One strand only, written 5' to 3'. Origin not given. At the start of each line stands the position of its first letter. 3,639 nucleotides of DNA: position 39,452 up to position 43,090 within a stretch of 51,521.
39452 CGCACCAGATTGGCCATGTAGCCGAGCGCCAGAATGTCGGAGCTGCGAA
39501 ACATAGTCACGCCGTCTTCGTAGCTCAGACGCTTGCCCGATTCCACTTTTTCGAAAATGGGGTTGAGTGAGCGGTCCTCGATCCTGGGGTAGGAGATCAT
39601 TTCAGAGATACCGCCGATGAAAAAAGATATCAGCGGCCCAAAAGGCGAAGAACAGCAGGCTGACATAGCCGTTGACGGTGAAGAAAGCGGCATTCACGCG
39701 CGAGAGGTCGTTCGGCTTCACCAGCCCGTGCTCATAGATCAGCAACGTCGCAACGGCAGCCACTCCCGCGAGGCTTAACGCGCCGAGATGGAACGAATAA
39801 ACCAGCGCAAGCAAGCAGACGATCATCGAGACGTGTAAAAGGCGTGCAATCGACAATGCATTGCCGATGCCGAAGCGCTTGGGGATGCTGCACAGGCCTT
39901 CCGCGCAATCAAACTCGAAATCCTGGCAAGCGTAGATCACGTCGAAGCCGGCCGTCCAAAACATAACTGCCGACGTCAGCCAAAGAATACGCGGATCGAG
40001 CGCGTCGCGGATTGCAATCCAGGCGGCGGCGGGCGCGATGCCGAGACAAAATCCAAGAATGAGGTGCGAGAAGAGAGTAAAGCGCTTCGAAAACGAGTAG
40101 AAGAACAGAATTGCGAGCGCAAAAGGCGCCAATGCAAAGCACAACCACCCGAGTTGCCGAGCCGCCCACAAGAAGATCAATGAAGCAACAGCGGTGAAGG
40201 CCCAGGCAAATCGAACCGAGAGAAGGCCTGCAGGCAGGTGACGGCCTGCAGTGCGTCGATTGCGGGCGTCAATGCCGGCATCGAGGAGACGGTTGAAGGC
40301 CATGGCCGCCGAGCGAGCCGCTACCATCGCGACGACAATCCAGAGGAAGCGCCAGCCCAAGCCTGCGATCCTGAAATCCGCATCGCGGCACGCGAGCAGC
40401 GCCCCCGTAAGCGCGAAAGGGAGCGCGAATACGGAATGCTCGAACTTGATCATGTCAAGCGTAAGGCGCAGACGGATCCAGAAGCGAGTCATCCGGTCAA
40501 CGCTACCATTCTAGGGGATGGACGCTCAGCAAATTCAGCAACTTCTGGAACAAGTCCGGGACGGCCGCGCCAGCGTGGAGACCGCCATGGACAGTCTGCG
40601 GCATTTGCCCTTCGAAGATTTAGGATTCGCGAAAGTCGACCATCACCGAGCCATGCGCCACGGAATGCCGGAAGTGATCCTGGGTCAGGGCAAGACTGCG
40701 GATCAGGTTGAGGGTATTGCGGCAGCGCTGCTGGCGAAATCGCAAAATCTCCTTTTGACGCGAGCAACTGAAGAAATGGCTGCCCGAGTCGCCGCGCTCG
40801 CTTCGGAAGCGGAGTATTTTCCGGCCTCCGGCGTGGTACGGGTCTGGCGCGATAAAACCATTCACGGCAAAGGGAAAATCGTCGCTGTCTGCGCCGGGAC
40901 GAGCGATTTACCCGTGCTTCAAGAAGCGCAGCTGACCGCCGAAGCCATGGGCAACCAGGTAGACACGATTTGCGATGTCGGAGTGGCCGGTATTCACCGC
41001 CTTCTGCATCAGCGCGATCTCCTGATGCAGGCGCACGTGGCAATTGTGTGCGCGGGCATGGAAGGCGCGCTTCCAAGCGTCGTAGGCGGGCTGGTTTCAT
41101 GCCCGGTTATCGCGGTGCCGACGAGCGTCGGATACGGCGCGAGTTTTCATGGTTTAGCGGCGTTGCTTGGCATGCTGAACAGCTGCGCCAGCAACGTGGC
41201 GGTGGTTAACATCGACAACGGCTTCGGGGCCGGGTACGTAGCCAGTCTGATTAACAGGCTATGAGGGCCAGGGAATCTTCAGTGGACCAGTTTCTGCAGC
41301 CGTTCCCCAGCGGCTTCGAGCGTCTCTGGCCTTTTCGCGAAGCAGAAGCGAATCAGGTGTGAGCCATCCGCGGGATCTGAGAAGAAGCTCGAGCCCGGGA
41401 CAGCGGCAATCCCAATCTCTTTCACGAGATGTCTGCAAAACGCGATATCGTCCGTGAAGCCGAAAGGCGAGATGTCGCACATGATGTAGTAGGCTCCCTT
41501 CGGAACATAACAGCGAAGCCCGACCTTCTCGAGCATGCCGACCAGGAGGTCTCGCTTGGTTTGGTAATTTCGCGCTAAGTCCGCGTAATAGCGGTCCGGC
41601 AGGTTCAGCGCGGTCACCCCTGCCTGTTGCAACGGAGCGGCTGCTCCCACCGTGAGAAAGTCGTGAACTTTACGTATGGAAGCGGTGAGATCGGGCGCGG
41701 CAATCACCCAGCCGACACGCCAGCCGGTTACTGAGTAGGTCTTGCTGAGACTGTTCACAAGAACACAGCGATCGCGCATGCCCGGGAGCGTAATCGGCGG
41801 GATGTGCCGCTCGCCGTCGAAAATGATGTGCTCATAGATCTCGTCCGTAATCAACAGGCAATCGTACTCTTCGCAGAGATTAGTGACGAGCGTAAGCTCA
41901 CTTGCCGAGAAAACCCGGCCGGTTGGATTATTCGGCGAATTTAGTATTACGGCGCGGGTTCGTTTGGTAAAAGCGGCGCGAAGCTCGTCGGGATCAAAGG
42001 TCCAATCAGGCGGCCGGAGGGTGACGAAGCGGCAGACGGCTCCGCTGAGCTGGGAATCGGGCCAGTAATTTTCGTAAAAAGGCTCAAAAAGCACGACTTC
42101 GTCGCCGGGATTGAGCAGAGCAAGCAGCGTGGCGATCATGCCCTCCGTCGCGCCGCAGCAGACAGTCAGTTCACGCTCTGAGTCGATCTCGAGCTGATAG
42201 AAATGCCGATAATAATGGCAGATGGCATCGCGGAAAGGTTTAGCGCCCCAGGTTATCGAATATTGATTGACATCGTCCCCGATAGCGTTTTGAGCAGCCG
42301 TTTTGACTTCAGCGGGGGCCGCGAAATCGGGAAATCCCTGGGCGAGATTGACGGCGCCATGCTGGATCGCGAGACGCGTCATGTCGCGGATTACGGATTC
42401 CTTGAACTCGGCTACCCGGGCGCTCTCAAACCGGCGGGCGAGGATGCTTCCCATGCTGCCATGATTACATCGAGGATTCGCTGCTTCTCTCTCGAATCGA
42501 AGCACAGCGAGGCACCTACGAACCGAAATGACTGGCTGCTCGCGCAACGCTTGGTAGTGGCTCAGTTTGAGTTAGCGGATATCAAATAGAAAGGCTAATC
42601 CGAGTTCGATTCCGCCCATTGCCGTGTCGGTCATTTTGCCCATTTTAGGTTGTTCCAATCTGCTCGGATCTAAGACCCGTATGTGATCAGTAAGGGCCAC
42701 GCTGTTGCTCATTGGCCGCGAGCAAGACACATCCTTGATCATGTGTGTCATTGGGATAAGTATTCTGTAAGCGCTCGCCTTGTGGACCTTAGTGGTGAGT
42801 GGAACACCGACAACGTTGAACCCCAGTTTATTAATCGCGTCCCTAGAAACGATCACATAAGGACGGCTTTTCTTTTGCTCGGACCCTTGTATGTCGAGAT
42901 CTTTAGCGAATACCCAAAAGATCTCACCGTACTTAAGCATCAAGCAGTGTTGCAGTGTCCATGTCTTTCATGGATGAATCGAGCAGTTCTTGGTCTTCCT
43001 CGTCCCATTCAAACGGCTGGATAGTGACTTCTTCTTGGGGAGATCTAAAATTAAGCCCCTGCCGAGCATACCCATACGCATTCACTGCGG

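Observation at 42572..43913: Three-gene MazF module with no recognisable MazE: candidate tripartite toxin system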

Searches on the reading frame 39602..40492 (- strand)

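Call 79: search_protein_families(library=pfam, proteins=[window:39602-40492:-], max_evalue=0.00001)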
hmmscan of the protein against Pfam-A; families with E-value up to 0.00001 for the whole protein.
window:39602-40492:- (296 aa): 1 family
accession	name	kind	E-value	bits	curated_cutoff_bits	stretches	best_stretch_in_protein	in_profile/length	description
PF01040.23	UbiA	-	3e-48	164.8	34.2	1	23-272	1-247/250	UbiA prenyltransferase family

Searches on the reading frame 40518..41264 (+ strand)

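Call 79: search_protein_families(library=pfam, proteins=[window:40518-41264:+], max_evalue=0.00001)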
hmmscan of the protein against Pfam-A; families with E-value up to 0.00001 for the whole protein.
window:40518-41264:+ (248 aa): 1 family
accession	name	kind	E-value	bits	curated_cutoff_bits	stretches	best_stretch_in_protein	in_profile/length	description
PF00731.26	AIRC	-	2.3e-12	47.1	30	1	121-245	2-126/148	AIR carboxylase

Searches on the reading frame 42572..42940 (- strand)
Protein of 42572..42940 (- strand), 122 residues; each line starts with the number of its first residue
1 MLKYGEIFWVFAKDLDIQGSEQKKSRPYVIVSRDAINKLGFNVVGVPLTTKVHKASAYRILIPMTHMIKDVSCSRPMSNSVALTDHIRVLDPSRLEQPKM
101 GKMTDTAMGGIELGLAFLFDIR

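Call 3: search_protein_families(library=pfam, proteins=[window:42572-42940:-], max_evalue=1)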
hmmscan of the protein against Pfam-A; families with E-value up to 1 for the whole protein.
window:42572-42940:- (122 aa): 1 family
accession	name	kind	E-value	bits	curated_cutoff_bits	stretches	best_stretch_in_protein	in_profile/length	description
PF02452.23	PemK_toxin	-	1.2e-17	64.5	23.1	1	4-116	2-106/109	PemK-like, MazF-like toxin of type II toxin-antitoxin system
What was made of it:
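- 42572..42940 (-): MazF/PemK-family endoribonuclease toxin, 122 aa. PF02452 at E=1.2e-17 (call 3).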

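Call 4: search_protein_families(library=ncbifam, proteins=[window:42572-42940:-], max_evalue=1)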
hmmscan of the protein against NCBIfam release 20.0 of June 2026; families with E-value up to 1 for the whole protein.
window:42572-42940:- (122 aa): 3 families
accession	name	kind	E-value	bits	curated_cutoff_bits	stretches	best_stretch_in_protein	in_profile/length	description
NF007386.0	PRK09907.1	equivalog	6.2e-06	26.2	120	1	4-108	9-99/111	endoribonuclease MazF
NF052489.1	TAtMazFAgrob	equivalog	0.00016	21.5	150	1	3-104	7-96/118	type II toxin-antitoxin system toxin MazF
NF007320.0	PRK09812.1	equivalog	0.0038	17.3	129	1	18-103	21-99/116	type II toxin-antitoxin system ChpB family toxin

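Call 5: search_protein_families(library=padloc, proteins=[window:42572-42940:-], max_evalue=1)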
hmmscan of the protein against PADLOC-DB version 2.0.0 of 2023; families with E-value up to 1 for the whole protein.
window:42572-42940:- (122 aa): 0 families

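Call 8: search_solved_structures(query=window:42572-42940:-, max_evalue=0.01)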
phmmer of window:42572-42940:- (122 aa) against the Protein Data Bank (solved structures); distinct sequences matched with E-value up to 0.01: 13.
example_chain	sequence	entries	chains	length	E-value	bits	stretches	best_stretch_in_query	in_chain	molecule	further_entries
4of1_A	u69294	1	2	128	1.5e-06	31.2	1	6-114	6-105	mRNA interferase MazF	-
2mf2_A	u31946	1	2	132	2.4e-06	30.6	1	11-114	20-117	mRNA interferase MazF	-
4mzm_A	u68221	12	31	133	2.4e-06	30.6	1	11-114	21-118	mRNA interferase MazF | MazF mRNA interferase | Endoribonuclease MazF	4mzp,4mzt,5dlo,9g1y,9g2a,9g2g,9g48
5hjz_A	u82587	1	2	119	9.4e-05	25.5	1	1-79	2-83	Endoribonuclease MazF9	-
6kyt_A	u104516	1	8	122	0.0001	25.3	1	1-79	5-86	Endoribonuclease MazF9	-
6kys_A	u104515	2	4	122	0.00016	24.7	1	3-79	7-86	Endoribonuclease MazF9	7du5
6l29_A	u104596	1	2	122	0.00059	22.9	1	3-79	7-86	mRNA interferase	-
4me7_A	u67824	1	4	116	0.0012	21.9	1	3-113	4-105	mRNA interferase EndoA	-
4mdx_A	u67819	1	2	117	0.0012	21.8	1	3-113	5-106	mRNA interferase EndoA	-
7bxy_A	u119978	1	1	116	0.0013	21.8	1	3-101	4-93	mRNA interferase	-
1ne8_A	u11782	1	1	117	0.0013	21.8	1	3-113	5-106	conserved hypothetical protein YDCE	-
4hke_A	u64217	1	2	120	0.0013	21.7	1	3-101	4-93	Addiction module toxin component PemK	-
6l2a_A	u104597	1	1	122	0.0034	20.4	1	4-78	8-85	mRNA interferase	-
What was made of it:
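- Checked: It also matches solved MazF structures at E=1.5e-6 (call 8).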

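Call 57: search_solved_structures(query=window:42572-42940:-, max_evalue=0.001, show_alignments=3)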
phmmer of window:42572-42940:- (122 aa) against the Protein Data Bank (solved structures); distinct sequences matched with E-value up to 0.001: 7.
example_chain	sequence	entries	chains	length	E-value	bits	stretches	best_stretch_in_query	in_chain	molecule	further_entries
4of1_A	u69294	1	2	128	1.5e-06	31.2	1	6-114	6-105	mRNA interferase MazF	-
2mf2_A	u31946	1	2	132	2.4e-06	30.6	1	11-114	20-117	mRNA interferase MazF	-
4mzm_A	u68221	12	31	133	2.4e-06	30.6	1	11-114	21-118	mRNA interferase MazF | MazF mRNA interferase | Endoribonuclease MazF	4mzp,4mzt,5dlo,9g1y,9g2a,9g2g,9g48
5hjz_A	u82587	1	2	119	9.4e-05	25.5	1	1-79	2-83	Endoribonuclease MazF9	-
6kyt_A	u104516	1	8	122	0.0001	25.3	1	1-79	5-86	Endoribonuclease MazF9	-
6kys_A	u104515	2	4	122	0.00016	24.7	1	3-79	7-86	Endoribonuclease MazF9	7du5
6l29_A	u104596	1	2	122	0.00059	22.9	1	3-79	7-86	mRNA interferase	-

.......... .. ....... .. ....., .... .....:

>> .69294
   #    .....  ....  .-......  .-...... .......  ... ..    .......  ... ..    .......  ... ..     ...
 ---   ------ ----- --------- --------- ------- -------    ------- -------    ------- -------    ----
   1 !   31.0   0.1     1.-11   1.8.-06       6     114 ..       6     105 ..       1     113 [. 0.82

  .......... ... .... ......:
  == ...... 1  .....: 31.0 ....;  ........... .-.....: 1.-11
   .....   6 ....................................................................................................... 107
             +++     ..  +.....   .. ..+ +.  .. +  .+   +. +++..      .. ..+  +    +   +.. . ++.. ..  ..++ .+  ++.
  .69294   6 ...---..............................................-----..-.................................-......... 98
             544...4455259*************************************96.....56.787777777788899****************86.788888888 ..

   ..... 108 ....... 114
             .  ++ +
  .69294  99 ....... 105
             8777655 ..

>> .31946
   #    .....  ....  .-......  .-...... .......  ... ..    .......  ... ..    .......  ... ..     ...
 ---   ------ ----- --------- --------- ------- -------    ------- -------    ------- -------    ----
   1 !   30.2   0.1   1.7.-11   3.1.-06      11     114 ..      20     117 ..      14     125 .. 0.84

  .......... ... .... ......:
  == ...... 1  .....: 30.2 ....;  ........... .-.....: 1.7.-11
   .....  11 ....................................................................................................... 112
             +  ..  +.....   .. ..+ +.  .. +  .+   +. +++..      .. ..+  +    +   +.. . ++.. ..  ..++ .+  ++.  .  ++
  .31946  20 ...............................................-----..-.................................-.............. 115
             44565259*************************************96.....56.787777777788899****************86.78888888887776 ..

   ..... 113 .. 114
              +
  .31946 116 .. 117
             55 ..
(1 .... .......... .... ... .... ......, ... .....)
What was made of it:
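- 42572..42940 (-): The GSEQ..RP and T-T-K segments align with the Staphylococcus aureus MazF active-site region (calls 8, 57).
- On MazF/PemK toxin family (PF02452): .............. aligns with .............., and vPLTTKvhKA aligns with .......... (calls 8, 57).
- The MazF catalytic region is intact, so neutralisation is needed (call 57).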
